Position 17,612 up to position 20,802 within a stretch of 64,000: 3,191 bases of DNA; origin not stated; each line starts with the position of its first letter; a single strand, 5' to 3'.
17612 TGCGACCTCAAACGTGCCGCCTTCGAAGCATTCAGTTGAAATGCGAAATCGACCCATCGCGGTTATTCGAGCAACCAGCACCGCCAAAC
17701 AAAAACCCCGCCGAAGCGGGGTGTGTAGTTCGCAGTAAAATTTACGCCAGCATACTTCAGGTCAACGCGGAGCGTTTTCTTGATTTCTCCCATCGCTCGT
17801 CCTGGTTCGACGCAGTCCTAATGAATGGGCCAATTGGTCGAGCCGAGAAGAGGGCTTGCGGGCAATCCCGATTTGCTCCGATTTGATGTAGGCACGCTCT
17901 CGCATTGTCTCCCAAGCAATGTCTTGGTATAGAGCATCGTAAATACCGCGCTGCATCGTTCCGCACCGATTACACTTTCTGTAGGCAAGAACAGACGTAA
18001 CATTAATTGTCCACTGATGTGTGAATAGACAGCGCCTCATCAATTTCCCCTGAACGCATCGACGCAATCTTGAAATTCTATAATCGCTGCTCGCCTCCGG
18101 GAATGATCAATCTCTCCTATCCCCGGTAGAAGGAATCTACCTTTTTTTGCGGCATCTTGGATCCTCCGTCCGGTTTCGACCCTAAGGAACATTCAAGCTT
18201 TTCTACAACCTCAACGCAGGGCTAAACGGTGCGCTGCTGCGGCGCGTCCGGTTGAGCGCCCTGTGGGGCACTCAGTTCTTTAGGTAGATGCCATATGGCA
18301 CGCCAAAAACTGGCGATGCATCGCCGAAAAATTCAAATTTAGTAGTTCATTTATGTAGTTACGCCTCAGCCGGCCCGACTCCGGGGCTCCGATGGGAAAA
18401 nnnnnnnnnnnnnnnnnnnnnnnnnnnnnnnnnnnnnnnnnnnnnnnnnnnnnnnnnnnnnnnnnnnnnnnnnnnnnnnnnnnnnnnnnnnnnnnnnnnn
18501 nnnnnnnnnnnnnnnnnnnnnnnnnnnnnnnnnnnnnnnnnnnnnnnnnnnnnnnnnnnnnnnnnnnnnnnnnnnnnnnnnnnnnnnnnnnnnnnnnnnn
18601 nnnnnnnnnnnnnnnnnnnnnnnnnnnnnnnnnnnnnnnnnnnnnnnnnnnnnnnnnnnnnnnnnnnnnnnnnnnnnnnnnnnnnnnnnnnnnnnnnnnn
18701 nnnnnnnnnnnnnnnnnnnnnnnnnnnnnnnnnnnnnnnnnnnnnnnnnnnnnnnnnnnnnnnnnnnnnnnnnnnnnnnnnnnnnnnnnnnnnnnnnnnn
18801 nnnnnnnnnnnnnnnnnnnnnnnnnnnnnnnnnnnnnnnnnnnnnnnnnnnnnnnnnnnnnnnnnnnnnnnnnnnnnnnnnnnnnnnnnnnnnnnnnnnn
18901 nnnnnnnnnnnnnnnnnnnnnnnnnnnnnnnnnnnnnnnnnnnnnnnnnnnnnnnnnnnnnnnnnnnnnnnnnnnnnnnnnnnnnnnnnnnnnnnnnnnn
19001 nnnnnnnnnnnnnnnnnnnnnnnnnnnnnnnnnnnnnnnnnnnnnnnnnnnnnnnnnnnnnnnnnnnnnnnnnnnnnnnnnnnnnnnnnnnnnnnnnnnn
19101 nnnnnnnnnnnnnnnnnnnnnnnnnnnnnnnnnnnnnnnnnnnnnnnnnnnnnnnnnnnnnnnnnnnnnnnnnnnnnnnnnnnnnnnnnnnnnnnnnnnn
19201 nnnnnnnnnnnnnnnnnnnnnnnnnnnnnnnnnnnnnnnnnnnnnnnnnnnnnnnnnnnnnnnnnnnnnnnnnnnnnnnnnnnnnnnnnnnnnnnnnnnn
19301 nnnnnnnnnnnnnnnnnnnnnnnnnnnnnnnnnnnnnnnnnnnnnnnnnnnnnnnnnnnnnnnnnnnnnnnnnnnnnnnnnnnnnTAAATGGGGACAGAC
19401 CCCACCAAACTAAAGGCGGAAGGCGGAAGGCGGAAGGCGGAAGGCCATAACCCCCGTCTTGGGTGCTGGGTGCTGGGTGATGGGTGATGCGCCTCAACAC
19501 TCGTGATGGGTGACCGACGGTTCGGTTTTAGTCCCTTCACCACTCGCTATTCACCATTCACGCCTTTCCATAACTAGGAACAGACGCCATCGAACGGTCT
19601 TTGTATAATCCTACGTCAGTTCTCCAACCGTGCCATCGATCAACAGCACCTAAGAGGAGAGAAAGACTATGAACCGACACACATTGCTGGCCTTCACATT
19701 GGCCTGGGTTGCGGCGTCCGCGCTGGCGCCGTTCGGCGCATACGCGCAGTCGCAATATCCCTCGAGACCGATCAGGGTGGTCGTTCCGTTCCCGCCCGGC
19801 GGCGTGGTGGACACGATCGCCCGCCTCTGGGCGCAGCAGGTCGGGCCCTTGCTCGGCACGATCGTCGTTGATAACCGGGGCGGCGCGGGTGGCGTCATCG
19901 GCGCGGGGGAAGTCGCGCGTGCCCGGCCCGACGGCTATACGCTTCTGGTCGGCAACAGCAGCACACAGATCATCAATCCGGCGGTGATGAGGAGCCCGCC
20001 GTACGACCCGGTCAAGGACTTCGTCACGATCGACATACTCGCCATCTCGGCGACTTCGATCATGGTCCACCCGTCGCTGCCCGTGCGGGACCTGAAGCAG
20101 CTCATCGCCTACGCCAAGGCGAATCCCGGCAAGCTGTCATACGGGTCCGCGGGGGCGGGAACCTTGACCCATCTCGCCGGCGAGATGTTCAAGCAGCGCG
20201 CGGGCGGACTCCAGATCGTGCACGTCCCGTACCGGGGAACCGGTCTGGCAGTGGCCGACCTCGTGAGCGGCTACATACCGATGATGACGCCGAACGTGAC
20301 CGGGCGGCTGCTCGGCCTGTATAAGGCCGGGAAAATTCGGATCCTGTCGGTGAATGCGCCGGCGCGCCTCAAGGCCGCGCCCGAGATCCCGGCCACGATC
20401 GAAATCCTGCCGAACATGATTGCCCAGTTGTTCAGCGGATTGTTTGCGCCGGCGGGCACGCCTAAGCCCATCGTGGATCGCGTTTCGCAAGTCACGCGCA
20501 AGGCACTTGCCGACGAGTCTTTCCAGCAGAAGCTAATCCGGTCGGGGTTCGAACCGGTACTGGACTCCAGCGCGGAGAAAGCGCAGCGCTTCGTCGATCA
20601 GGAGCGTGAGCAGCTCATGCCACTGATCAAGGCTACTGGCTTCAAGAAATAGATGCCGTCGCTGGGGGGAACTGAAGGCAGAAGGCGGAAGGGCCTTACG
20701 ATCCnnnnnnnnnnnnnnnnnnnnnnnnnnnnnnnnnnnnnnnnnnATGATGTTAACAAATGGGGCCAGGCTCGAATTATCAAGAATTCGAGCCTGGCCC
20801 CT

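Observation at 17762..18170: Paralogous Cys/His-rich ~95-aa module with a conserved non-coding leader, once standalone and once fused to PilZ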

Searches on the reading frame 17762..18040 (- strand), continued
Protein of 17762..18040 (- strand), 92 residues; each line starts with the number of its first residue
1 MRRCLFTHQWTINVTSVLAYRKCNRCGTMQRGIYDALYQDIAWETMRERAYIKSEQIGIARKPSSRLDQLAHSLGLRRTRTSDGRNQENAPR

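Call 73: fold_search(model_id=the predicted structure, library=pdb)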
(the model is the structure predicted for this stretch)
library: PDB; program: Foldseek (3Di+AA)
matches with E <= 10: 140; with E <= 0.001: 0
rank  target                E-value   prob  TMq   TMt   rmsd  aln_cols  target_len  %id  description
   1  4lmg_D                5.8e-01  0.33  0.28  0.23  11.7        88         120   14  Crystal structure of AFT2 in complex with DNA (released 2014-03-05)
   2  4lmg_B                5.8e-01  0.30  0.29  0.24  12.4        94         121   16  Crystal structure of AFT2 in complex with DNA (released 2014-03-05)
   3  5yzg_Y                7.0e-01  0.33  0.28  0.13   9.6        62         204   22  The Cryo-EM Structure of Human Catalytic Step I Spliceosome (C complex) at 4.1 angstrom resolution (released 2018-08-08)
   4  2xko_D                1.1e+00  0.38  0.37  0.39   8.8        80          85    9  Crystal structure of the complex of NtcA with its transcriptional co- activator PipX (released 2010-08-18)
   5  4lmg_A                1.2e+00  0.21  0.30  0.24  11.7        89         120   15  Crystal structure of AFT2 in complex with DNA (released 2014-03-05)
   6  2xko_C                1.3e+00  0.44  0.39  0.42   8.1        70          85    8  Crystal structure of the complex of NtcA with its transcriptional co- activator PipX (released 2010-08-18)
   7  8j6h_C                1.4e+00  0.28  0.19  0.05   2.3        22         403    9  Structure and allosteric regulation of the inosine 5'-monophosphate-specific phosphatase ISN1 from Saccharomyces cerev (released 2024-03-06)
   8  7b9v_D                1.8e+00  0.15  0.27  0.14  14.3        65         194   18  Yeast C complex spliceosome at 2.8 Angstrom resolution with Prp18/Slu7 bound (released 2021-03-10)
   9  2f28                  1.9e+00  0.28  0.22  0.06   3.3        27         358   30  Crystal Structure of the Human Sialidase Neu2 Q116E Mutant (released 2006-11-21)
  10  6j6q_F                1.9e+00  0.11  0.24  0.15  22.4        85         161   18  Cryo-EM structure of the yeast B*-b2 complex at an average resolution of 3.7 angstrom (released 2019-04-24)
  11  4noz_B                2.0e+00  0.13  0.27  0.18   9.5        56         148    5  Crystal Structure of an Organic Hydroperoxide Resistance Protein from Burkholderia cenocepacia (released 2013-12-04)
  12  2f26                  2.3e+00  0.23  0.22  0.06   3.3        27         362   30  Crystal Structure of the Human Sialidase Neu2 E111Q-Q112E Double Mutant (released 2006-11-21)
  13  6zym_u                2.3e+00  0.09  0.28  0.17  18.0        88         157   17  Human C Complex Spliceosome - High-resolution CORE (released 2020-10-14)
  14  2xg8_D                2.9e+00  0.18  0.38  0.40   7.5        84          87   10  Structural basis of gene regulation by protein PII: The crystal complex of PII and PipX from Synechococcus elongatus P (released 2010-08-18)
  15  8j6h_D                2.9e+00  0.09  0.21  0.07   8.2        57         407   16  Structure and allosteric regulation of the inosine 5'-monophosphate-specific phosphatase ISN1 from Saccharomyces cerev (released 2024-03-06)
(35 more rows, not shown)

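Call 81: search_protein_families(library=padloc, proteins=[window:17762-18040:-], max_evalue=0.1)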
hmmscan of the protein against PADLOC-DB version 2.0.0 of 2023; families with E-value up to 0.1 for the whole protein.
window:17762-18040:- (92 aa): 0 families

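Call 82: search_protein_families(library=ncbifam, proteins=[window:17762-18040:-], max_evalue=0.1)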
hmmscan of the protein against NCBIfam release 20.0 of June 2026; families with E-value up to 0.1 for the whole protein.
window:17762-18040:- (92 aa): 0 families

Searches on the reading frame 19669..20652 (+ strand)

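Call 56: search_protein_families(library=pfam, proteins=[window:19669-20652:+], max_evalue=0.001)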
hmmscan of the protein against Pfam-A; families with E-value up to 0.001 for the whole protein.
window:19669-20652:+ (327 aa): 1 family
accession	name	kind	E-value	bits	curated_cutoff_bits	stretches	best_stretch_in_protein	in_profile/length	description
PF03401.19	TctC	-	6.2e-60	203.5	27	1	52-324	3-273/274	Tripartite tricarboxylate transporter family receptor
